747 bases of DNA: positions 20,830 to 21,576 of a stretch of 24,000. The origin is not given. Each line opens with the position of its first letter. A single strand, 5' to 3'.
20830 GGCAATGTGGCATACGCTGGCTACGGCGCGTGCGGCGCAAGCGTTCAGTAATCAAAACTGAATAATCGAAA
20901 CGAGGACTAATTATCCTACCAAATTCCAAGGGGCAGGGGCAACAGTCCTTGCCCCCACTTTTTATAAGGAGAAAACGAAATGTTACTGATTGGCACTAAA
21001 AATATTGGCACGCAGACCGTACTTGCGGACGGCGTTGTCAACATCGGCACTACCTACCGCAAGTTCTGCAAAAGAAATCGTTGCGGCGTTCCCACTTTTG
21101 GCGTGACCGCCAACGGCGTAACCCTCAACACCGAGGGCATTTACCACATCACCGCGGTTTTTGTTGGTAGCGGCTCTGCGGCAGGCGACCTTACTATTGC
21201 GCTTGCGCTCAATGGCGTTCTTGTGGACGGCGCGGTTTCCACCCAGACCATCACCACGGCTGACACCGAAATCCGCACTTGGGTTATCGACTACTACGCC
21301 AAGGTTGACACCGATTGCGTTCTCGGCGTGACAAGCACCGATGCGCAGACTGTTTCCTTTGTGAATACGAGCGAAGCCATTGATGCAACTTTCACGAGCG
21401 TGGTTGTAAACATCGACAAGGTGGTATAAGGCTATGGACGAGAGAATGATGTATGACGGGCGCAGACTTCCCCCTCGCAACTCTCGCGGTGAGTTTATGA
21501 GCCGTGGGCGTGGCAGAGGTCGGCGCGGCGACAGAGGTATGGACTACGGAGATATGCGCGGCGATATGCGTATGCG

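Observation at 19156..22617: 3.5 kb cargo cluster of low-complexity, Cys-rich and BclA-like proteins resembling spore-surface components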

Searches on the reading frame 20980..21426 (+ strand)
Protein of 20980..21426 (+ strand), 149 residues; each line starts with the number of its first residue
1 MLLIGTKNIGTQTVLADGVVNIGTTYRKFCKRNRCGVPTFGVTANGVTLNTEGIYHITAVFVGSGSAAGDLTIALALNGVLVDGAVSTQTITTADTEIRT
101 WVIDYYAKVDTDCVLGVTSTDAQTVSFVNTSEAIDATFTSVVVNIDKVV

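Call 5: search_protein_families(library=pfam, proteins=[window:20980-21426:+], max_evalue=1)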
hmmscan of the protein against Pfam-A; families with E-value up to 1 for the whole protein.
window:20980-21426:+ (149 aa): 0 families

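Call 6: search_protein_families(library=phrogs, proteins=[window:20980-21426:+], max_evalue=1)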
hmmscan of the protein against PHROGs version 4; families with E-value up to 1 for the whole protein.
window:20980-21426:+ (149 aa): 2 families
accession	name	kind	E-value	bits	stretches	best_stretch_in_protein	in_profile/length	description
phrog_8002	-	unknown function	0.04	14.7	1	57-133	48-122/163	-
phrog_923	-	unknown function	0.19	10.3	1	55-113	346-406/990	-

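Call 13: search_protein_families(library=ncbifam, proteins=[window:20980-21426:+], max_evalue=0.1)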
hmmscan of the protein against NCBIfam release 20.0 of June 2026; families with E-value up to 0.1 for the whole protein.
window:20980-21426:+ (149 aa): 1 family
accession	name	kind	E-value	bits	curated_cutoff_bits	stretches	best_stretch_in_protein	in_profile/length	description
NF003032.0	PRK03910.1-5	equivalog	0.043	13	469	1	44-122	174-250/330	D-cysteine desulfhydrase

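Call 14: search_solved_structures(query=window:20980-21426:+, max_evalue=10)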
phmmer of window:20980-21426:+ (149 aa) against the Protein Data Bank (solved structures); distinct sequences matched with E-value up to 10: 3.
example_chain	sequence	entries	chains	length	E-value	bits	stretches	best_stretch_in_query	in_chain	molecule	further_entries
4e1p_A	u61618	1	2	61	0.31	14.1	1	58-103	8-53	Protein lsr2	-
1bbp_A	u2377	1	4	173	0.4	13.8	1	31-112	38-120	BILIN BINDING PROTEIN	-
4e1r_A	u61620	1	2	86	0.63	13.2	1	58-103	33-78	Protein lsr2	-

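Call 16: search_dna_similar(query=window:20980-21426:+, collection=phages, mode=protein, max_rows=30, max_evalue=0.01)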
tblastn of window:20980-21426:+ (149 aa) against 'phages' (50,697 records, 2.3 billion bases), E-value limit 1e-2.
No match.

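Call 19: find_homologous_proteins(query=window:20980-21426:+, max_evalue=0.001)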
Query window:20980-21426:+ (149 aa): 464 proteins with E <= 0.001 among 536 candidates; the best 120 are listed.
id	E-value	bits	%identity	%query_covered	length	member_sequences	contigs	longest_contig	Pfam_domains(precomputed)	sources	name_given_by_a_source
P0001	8.1e-84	296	96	100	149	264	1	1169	-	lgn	-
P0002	4.2e-83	294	96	100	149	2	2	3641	-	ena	-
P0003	6.7e-83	293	93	100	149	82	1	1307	-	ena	-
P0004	7.7e-82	290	93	100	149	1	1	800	-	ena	-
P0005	1.9e-81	289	93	100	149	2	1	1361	-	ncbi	-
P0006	2.2e-81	288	93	100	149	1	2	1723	-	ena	-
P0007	3.7e-81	288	93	100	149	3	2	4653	-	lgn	-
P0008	8.3e-81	286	93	100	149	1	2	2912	-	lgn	-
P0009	1.0e-80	286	92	100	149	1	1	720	-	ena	-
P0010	1.7e-80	285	91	100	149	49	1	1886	-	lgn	-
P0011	5.2e-80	284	91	100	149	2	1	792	-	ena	-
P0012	6.3e-80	284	92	100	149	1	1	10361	-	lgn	-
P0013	6.8e-80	284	93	100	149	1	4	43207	-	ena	-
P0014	2.1e-79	282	90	100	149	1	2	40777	-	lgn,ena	-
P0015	2.5e-79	282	90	100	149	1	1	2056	-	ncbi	-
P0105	1.6e-58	214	70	100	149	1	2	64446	-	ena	-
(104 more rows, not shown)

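Call 21: find_encoding_contigs(protein=P0105, flank=10000, max_places=3)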
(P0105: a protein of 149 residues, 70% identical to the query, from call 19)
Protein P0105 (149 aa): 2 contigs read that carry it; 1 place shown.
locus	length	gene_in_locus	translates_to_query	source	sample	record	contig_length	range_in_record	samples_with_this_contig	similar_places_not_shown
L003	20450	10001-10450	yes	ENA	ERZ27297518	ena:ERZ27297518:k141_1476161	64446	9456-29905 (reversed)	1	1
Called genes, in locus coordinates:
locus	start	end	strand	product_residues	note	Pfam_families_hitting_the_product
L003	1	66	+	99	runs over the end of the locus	-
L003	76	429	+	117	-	-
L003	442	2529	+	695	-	PF22337:Phage_fiber_rpt, PF27471:EcfA1_C (faint)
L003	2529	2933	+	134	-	-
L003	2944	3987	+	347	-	-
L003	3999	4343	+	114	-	-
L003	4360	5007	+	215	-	-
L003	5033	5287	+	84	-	-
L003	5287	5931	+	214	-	-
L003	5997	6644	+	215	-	-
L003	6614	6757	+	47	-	-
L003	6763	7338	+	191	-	-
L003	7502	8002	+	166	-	-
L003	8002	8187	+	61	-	-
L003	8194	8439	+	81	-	-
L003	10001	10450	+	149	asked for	-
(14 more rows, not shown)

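Call 23: find_related_loci(query=A1, collection=viral_contigs, flank=6000)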
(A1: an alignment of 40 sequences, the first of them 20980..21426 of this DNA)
Query A1 (149 aa) in viral_contigs; peptide patterns used: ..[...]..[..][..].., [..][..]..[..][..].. (x = any residue, [..] = any of these).
74 stretches matched a pattern; 14 encode a relative of the query (tblastn E <= 1e-3); 14 distinct loci.
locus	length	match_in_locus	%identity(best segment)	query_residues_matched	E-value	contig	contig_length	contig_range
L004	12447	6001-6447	71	1-149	3e-61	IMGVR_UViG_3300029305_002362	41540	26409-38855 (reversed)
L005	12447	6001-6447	62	1-149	1e-55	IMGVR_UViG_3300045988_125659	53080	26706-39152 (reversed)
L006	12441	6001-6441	57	1-149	2e-50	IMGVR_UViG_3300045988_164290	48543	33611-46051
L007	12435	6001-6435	61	1-147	2e-49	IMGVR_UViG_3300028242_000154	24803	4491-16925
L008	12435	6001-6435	61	1-147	2e-49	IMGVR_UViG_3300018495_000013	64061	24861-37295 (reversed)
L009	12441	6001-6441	56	1-149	7e-49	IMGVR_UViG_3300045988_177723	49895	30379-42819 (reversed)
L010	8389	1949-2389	56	1-149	2e-48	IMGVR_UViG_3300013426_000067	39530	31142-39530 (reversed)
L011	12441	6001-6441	56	1-149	3e-48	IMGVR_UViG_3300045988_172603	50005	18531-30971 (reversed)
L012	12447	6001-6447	56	1-149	2e-46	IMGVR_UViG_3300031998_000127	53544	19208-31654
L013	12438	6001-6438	54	1-149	6e-46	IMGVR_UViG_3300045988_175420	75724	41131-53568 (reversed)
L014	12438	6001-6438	52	1-149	2e-45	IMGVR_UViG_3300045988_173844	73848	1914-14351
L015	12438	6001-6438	52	1-149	7e-45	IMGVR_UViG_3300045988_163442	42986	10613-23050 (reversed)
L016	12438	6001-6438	54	1-149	1e-42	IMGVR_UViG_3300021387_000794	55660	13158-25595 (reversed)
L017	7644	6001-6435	51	2-149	7e-40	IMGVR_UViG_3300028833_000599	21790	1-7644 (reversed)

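Call 25: predict_structure(alignment_id=A1)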
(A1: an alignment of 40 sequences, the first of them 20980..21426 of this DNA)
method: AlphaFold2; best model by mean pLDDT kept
length: 149 residues; sequences in the alignment: 40
mean_pLDDT: 86.0   pTM: 0.81
mean pLDDT of the five models: 86.0, 84.3, 84.0, 83.6, 80.9
residues with pLDDT >= 90: 93; 70-90: 35; 50-70: 12; < 50: 9
segments of 3 or more residues with pLDDT < 50: 112-118
pLDDT, mean of each block of 10 residues (from residue 1): 86 95 87 57 89 90 95 94 93 91 90 49 90 94 90
secondary structure, 60 per line:
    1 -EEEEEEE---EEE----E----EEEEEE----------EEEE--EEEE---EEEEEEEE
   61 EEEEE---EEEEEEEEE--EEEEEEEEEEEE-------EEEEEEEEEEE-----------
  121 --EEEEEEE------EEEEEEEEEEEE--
elements in order: E2-8 E12-14 E24-29 E40-43 E46-49 E53-65 E69-77 E80-91 E99-109 E123-129 E136-147

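Call 31: fold_search(model_id=the predicted structure, library=pdb)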
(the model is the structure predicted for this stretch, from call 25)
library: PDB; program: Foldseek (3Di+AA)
matches with E <= 10: 1608; with E <= 0.001: 160
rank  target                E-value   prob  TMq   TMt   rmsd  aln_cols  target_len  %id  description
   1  3twi_A                4.4e-08  1.00  0.68  0.74   3.5       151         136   16  Variable Lymphocyte Receptor Recognition of the Immunodominant Glycoprotein of Bacillus anthracis Spores (released 2012-03-14)
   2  3tyj                  5.5e-08  1.00  0.66  0.72   4.2       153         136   16  Bacillus collagen-like protein of anthracis P159S mutant (released 2012-03-14)
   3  2r6q                  1.7e-07  1.00  0.68  0.73   3.7       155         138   16  Crystal Structure of BclA-island Construct (released 2009-03-10)
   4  1rj8_A                1.9e-07  1.00  0.67  0.70   4.4       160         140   10  The crystal structure of TNF family member EDA-A2 (released 2003-12-09)
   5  2z5w                  2.2e-07  1.00  0.67  0.73   3.7       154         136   17  tBclA, a recombinant spore surface protein from Bacillus anthracis (released 2008-04-22)
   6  1wck                  3.6e-07  1.00  0.66  0.72   4.0       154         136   16  Crystal structure of the C-terminal domain of BclA, the major antigen of the exosporium of the Bacillus anthracis spore. (released 2005-10-25)
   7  9h38_L                4.3e-07  1.00  0.70  0.74   3.2       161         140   12  C-terminal domain of the F-ENA tip fibrillum F-BclA from Bacillus thuringiensis (released 2025-03-12)
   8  9h38_K                4.6e-07  1.00  0.67  0.71   3.7       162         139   14  C-terminal domain of the F-ENA tip fibrillum F-BclA from Bacillus thuringiensis (released 2025-03-12)
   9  9h38_A                4.6e-07  1.00  0.65  0.68   3.6       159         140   12  C-terminal domain of the F-ENA tip fibrillum F-BclA from Bacillus thuringiensis (released 2025-03-12)
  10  9h38_R                7.2e-07  1.00  0.64  0.68   3.6       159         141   14  C-terminal domain of the F-ENA tip fibrillum F-BclA from Bacillus thuringiensis (released 2025-03-12)
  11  7r1m_A                9.0e-07  1.00  0.66  0.63   6.0       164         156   11  Crystal structure of ExsFA, a Bacillus cereus spore exosporium protein (released 2023-02-15)
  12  9h38_B                1.0e-06  1.00  0.66  0.71   3.9       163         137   14  C-terminal domain of the F-ENA tip fibrillum F-BclA from Bacillus thuringiensis (released 2025-03-12)
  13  9h38_M                1.0e-06  1.00  0.64  0.70   4.1       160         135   15  C-terminal domain of the F-ENA tip fibrillum F-BclA from Bacillus thuringiensis (released 2025-03-12)
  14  9h38_S                1.1e-06  1.00  0.65  0.70   4.0       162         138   14  C-terminal domain of the F-ENA tip fibrillum F-BclA from Bacillus thuringiensis (released 2025-03-12)
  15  1rj7_K                1.1e-06  1.00  0.66  0.67   4.3       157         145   10  Crystal structure of EDA-A1 (released 2003-12-09)
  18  9h3d_E                1.3e-06  1.00  0.66  0.66   7.3       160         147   11  F-ENA exosporium anchoring complex between ExsF and a peptide derived from the N-terminus of F-Anchor (released 2025-03-12)
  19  8d02                  1.6e-06  1.00  0.65  0.66   6.4       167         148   10  Crystal Structure of Bacillus anthracis BxpB (released 2023-05-24)
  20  9h3d_D                1.8e-06  1.00  0.62  0.63   7.4       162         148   11  F-ENA exosporium anchoring complex between ExsF and a peptide derived from the N-terminus of F-Anchor (released 2025-03-12)
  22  7r1m_B                2.3e-06  1.00  0.65  0.64   6.2       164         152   11  Crystal structure of ExsFA, a Bacillus cereus spore exosporium protein (released 2023-02-15)
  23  6cu0_C                3.2e-06  1.00  0.60  0.61   6.8       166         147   13  Crystal structure of 4-1BBL/4-1BB (C121S) complex in P21 space group (released 2018-05-09)
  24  6cpr_C                4.0e-06  1.00  0.58  0.59   7.0       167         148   12  Crystal structure of 4-1BBL/4-1BB complex in C2 space group (released 2018-05-09)
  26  6cpr_A                4.5e-06  1.00  0.56  0.55   7.3       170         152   13  Crystal structure of 4-1BBL/4-1BB complex in C2 space group (released 2018-05-09)
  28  6bwv_B                5.0e-06  1.00  0.59  0.61   6.8       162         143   12  Crystal Structure of the 4-1BB/4-1BBL Complex (released 2018-05-09)
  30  6cu0_F                6.3e-06  1.00  0.60  0.59   7.0       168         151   12  Crystal structure of 4-1BBL/4-1BB (C121S) complex in P21 space group (released 2018-05-09)
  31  6a3v_A                7.0e-06  1.00  0.57  0.57   7.0       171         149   13  Complex structure of human 4-1BB and 4-1BBL (released 2018-10-10)
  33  6cpr_B                7.5e-06  1.00  0.59  0.58   7.0       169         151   12  Crystal structure of 4-1BBL/4-1BB complex in C2 space group (released 2018-05-09)
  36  6mgp_A                1.3e-05  1.00  0.61  0.61   6.7       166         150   11  Structure of human 4-1BB / 4-1BBL complex (released 2018-11-14)
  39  6a3v_C                1.6e-05  1.00  0.57  0.57   7.0       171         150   14  Complex structure of human 4-1BB and 4-1BBL (released 2018-10-10)
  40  6cu0_D                1.7e-05  1.00  0.59  0.59   7.2       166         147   13  Crystal structure of 4-1BBL/4-1BB (C121S) complex in P21 space group (released 2018-05-09)
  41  6a3v_E                1.9e-05  1.00  0.54  0.54   7.4       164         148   14  Complex structure of human 4-1BB and 4-1BBL (released 2018-10-10)
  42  6a3v_U                2.1e-05  1.00  0.58  0.58   6.8       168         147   13  Complex structure of human 4-1BB and 4-1BBL (released 2018-10-10)
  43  6bwv_A                2.1e-05  1.00  0.55  0.57   6.9       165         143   12  Crystal Structure of the 4-1BB/4-1BBL Complex (released 2018-05-09)
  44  6mgp_B                2.2e-05  1.00  0.63  0.62   6.5       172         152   11  Structure of human 4-1BB / 4-1BBL complex (released 2018-11-14)
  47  6a3v_O                2.9e-05  1.00  0.61  0.61   6.5       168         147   12  Complex structure of human 4-1BB and 4-1BBL (released 2018-10-10)
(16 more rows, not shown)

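Call 32: find_related_loci(query=A1, collection=genome_contigs, flank=8000)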
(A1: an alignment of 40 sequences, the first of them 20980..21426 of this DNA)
Query A1 (149 aa) in genome_contigs; peptide patterns used: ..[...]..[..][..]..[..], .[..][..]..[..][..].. (x = any residue, [..] = any of these).
50 stretches matched a pattern; 13 encode a relative of the query (tblastn E <= 1e-3); 13 distinct loci.
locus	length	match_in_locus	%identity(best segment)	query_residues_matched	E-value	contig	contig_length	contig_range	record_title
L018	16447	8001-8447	95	1-149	4e-91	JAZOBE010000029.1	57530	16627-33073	MAG: Eubacteriales bacterium isolate T1900044759_TS20190225.MAGScoT_cleanbin_000006 SGB_2338_k141_3565090, whole genome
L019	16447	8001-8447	92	1-149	3e-88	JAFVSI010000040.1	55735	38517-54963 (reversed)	MAG: Clostridia bacterium isolate RGIG5350 Sheep_Colon-3__c1050, whole genome shotgun sequence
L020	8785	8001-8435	70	1-147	1e-65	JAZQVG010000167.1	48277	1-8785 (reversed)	MAG: Christensenellaceae bacterium isolate T1900045171_TC20190165.MAGScoT_cleanbin_000005 SGB_5190_k141_3187199, whole g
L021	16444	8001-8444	67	2-149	2e-64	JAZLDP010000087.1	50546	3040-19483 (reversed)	MAG: Clostridia bacterium isolate T1900045029_TC20190022.MAGScoT_cleanbin_000015 SGB_4447_k141_2665188, whole genome sho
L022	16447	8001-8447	68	1-149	3e-64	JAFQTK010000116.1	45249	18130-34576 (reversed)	Bacterium isolate RGIG2134 Goat_Colon-6__c612451, whole genome shotgun sequence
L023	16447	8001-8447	71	1-149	8e-61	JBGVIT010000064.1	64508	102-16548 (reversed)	MAG: Clostridia bacterium isolate fecal_MAG_129 fecal_MAG_129_contig_0064, whole genome shotgun sequence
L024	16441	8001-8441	60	1-149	5e-57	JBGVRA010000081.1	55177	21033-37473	MAG: Anaeroplasmataceae bacterium isolate fecal_MAG_151 fecal_MAG_151_contig_0081, whole genome shotgun sequence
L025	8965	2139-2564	62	1-149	2e-56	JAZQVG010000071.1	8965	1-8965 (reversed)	MAG: Christensenellaceae bacterium isolate T1900045171_TC20190165.MAGScoT_cleanbin_000005 SGB_5190_k141_2560888, whole g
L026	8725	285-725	54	1-149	2e-49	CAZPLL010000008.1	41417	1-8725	MAG TPA_asm: uncultured Oscillospiraceae bacterium isolate SRP225648_co1_586 genome assembly, contig: NODE_1727_length_4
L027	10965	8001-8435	56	1-147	2e-48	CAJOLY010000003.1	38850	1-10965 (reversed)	uncultured Clostridia bacterium isolate Reindeer_2_mag_135 genome assembly, contig: scaffold_505, whole genome shotgun s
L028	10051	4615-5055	57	1-149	4e-44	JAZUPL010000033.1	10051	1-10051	MAG: Eubacteriales bacterium isolate T1900044867_TS20190333.MAGScoT_cleanbin_000009 SGB_3134_k141_845408, whole genome s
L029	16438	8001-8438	49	1-148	4e-40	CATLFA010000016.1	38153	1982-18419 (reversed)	MAG TPA_asm: uncultured Clostridiaceae bacterium isolate MGG08105_1680015421 genome assembly, contig: ERR3199605_1223, w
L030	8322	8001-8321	61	1-110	7e-35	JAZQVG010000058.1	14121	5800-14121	MAG: Christensenellaceae bacterium isolate T1900045171_TC20190165.MAGScoT_cleanbin_000005 SGB_5190_k141_2707050, whole g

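Call 61: search_protein_families(library=padloc, proteins=[window:20980-21426:+], max_evalue=0.01)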
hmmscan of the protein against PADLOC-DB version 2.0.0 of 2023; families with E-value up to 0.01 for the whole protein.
window:20980-21426:+ (149 aa): 0 families

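Call 87: search_protein_representatives(alignment_id=A1)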
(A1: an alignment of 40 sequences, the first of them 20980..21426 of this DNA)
Query: 40 sequences, 149 profile positions. Proteins with E-value up to 0.001 (for the whole library): 191; up to 1e-10: 66; up to 1e-30: 16. The best 150 are listed.
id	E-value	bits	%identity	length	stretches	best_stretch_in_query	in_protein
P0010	2.9e-80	283.6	-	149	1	1-149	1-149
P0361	1.1e-53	197.3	-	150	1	1-149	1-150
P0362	1.5e-51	190.4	-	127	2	2-95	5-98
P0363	1.6e-48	180.5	-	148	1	1-149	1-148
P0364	3.9e-47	176.1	-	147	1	1-149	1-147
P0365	1.2e-41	158.3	-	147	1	1-148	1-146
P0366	2.1e-40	154.2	-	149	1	1-149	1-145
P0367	6.7e-37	142.8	-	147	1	1-149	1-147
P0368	1.6e-36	141.6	-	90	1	61-149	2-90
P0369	2.0e-36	141.3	-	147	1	2-149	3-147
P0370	1.5e-35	138.4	-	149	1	1-142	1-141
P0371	3.6e-35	137.2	-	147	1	1-147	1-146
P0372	7.6e-34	132.9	-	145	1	1-149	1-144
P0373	3.3e-32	127.6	-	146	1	2-146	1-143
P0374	4.6e-31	123.9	-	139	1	1-149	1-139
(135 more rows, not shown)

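Call 100: search_solved_structures(query=A1, max_evalue=10)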
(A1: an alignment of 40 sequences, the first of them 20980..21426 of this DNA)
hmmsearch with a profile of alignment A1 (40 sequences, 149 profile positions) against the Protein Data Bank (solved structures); distinct sequences matched with E-value up to 10: 0.
